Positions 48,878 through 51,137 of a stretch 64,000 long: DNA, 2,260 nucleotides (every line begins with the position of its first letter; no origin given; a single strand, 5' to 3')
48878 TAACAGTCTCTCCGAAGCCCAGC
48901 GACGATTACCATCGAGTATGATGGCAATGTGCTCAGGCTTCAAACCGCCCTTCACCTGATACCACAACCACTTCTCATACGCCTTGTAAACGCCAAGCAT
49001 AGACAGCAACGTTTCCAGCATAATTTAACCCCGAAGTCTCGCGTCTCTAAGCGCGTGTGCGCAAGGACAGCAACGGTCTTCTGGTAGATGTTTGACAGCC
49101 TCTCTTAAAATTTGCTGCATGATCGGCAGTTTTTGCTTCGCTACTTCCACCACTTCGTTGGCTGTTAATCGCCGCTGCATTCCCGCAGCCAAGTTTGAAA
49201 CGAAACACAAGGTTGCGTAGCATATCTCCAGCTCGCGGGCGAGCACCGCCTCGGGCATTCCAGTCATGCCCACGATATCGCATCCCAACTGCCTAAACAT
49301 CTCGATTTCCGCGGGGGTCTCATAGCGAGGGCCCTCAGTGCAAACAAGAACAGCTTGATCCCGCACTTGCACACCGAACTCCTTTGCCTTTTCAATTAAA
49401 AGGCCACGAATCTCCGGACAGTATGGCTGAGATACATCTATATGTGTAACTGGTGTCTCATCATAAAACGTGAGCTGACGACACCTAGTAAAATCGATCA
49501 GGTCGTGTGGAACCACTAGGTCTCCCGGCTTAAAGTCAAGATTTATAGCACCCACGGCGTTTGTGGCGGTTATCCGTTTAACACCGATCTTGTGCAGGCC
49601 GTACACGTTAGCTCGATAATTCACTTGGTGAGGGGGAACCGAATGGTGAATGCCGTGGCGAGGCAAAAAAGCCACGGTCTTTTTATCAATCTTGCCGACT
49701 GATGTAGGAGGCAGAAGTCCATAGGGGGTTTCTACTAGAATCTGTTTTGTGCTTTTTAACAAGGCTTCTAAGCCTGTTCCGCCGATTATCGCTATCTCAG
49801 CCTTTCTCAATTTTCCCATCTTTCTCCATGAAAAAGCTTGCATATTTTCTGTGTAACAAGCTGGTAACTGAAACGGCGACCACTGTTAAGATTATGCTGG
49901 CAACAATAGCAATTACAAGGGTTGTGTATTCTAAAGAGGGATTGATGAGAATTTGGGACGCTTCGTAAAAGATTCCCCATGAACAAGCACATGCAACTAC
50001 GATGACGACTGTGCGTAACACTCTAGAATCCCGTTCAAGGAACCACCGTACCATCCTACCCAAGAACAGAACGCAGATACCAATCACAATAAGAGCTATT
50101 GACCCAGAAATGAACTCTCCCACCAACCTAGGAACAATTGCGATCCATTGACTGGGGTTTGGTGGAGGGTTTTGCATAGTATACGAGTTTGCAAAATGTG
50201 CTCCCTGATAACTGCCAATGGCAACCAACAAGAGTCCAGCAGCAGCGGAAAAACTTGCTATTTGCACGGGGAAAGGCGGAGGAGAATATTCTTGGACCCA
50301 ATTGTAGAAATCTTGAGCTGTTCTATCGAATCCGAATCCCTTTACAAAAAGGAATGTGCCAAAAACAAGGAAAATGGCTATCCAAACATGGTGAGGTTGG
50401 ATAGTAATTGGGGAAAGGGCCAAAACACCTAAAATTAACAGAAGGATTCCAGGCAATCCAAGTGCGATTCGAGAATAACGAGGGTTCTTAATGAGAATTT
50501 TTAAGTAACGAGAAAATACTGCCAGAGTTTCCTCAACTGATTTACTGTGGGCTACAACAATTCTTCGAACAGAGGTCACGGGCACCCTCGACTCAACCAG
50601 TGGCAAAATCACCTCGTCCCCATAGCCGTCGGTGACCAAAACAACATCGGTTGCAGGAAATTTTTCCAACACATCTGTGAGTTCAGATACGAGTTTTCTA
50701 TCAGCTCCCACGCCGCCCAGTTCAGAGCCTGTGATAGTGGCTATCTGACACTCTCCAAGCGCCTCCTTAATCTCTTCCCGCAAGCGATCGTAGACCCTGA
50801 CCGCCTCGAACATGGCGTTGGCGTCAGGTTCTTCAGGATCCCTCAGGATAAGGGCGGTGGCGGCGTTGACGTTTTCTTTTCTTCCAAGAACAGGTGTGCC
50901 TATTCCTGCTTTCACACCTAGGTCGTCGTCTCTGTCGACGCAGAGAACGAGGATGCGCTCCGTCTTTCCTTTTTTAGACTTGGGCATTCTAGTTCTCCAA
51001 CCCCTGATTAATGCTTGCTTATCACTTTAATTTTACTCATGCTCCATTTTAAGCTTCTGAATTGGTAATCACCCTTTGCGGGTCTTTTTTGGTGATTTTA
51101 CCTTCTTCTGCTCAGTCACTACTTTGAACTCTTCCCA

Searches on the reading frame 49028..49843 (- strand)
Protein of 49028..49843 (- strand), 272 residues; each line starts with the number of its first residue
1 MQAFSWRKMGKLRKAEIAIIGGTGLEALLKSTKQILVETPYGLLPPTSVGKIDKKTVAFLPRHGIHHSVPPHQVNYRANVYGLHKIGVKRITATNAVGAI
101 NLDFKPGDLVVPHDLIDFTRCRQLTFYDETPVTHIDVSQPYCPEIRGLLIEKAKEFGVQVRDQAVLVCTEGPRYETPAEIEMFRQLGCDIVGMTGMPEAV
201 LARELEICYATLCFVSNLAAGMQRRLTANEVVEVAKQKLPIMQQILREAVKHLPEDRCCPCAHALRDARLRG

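Call 75: search_protein_families(library=pfam, proteins=[window:49028-49843:-], max_evalue=0.001)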
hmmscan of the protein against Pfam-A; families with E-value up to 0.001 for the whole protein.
window:49028-49843:- (272 aa): 1 family
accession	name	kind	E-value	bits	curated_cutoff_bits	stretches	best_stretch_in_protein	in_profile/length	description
PF01048.26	PNP_UDP_1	-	2.5e-48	165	25.1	1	16-250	1-232/233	Phosphorylase superfamily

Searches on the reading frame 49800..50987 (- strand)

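Call 75: search_protein_families(library=pfam, proteins=[window:49800-50987:-], max_evalue=0.001)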
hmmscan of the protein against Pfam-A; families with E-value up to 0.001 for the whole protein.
window:49800-50987:- (396 aa): 2 families
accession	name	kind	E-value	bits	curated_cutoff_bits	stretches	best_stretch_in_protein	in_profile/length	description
PF04123.18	DUF373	-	2.6e-86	290.6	28.3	1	11-367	1-333/335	Domain of unknown function (DUF373)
PF25592.1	DUF7937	-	6.7e-05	22.3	31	1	186-382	184-372/402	Domain of unknown function (DUF7937)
